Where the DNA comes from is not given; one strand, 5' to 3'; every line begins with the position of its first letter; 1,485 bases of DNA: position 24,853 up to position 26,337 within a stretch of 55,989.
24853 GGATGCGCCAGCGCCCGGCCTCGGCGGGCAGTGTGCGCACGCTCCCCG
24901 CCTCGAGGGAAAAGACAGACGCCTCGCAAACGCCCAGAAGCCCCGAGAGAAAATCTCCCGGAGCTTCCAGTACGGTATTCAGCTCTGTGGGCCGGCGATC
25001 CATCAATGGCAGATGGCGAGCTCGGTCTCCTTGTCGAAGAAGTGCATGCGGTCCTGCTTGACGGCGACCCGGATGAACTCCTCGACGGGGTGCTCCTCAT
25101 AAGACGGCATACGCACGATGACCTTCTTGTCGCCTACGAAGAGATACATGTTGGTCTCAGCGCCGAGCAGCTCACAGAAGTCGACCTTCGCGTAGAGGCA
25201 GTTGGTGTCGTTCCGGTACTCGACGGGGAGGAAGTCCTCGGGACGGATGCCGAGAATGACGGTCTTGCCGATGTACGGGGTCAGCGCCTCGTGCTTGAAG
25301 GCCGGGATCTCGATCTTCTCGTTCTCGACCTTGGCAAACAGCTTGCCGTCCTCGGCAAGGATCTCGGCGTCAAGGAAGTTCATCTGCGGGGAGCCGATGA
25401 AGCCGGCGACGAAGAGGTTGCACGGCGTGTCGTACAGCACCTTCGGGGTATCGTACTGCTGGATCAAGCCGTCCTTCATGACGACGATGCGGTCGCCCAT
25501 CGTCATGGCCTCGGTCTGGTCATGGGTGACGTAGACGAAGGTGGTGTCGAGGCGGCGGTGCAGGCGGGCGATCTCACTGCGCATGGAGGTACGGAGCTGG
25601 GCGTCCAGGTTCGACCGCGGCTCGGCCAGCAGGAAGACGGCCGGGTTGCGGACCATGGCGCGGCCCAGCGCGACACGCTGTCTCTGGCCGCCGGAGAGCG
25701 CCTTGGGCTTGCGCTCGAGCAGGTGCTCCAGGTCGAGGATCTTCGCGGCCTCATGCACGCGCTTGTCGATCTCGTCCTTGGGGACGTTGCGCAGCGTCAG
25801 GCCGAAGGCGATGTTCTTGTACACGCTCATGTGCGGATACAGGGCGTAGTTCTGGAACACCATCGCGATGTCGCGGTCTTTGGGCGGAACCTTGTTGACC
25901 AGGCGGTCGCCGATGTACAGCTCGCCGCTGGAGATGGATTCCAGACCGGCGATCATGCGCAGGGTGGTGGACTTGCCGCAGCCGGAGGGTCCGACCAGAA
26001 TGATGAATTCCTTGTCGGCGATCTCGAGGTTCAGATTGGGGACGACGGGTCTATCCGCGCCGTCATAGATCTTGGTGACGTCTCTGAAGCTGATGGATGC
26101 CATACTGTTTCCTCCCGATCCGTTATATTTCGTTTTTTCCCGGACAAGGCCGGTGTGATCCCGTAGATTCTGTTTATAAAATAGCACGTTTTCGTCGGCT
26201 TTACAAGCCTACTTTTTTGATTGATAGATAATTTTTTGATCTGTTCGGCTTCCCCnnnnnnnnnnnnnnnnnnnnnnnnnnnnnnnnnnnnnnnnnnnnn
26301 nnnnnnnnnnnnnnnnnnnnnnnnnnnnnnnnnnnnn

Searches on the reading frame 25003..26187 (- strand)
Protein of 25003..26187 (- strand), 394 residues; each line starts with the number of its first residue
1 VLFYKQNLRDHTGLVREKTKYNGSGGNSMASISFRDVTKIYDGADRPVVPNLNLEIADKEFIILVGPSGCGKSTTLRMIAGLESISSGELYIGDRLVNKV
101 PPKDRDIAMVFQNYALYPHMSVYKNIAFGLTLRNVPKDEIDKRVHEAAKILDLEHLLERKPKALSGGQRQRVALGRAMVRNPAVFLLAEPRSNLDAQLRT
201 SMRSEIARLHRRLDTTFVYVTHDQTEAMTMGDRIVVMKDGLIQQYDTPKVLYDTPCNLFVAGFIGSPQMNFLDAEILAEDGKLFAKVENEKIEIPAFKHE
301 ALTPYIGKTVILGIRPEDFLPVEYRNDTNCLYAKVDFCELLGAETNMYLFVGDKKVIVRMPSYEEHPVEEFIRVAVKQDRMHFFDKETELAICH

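Call 5: search_protein_families(library=pfam, proteins=[window:25003-26187:-], max_evalue=0.01)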
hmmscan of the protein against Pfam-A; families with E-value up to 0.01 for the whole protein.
window:25003-26187:- (394 aa): 8 families
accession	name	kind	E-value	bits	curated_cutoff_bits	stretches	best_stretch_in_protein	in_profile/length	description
PF00005.33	ABC_tran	-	2.6e-29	103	25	1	51-190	3-135/137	ABC transporter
PF17912.7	OB_MalK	-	5.1e-15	56.5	27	1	265-319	1-53/53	MalK OB fold domain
PF03215.21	Rad17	-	2.1e-05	25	23.8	1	54-127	40-113/186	Rad17 P-loop domain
PF08402.16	TOBE_2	-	0.00011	22.7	21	1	312-384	1-76/76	TOBE domain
PF02463.25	SMC_N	-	0.00018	21.4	40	1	58-235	23-209/220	RecF/RecN/SMC N terminal domain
PF13401.12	AAA_22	-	0.00043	21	27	1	58-103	4-33/130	AAA domain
PF13304.12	AAA_21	-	0.0006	20.4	27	0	61-120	1-57/304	AAA domain, putative AbiEii toxin, Type IV TA system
PF24389.1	ORC-CDC6-like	-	0.0068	15.6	27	1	55-79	28-52/571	ORC-CDC6-like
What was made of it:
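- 25003..26103 (-): Divergent neighbour msmK (MalK-type ABC ATPase, 366 aa from ATG 26103). Pfam ABC_tran + OB_MalK + TOBE_2 (call 5).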
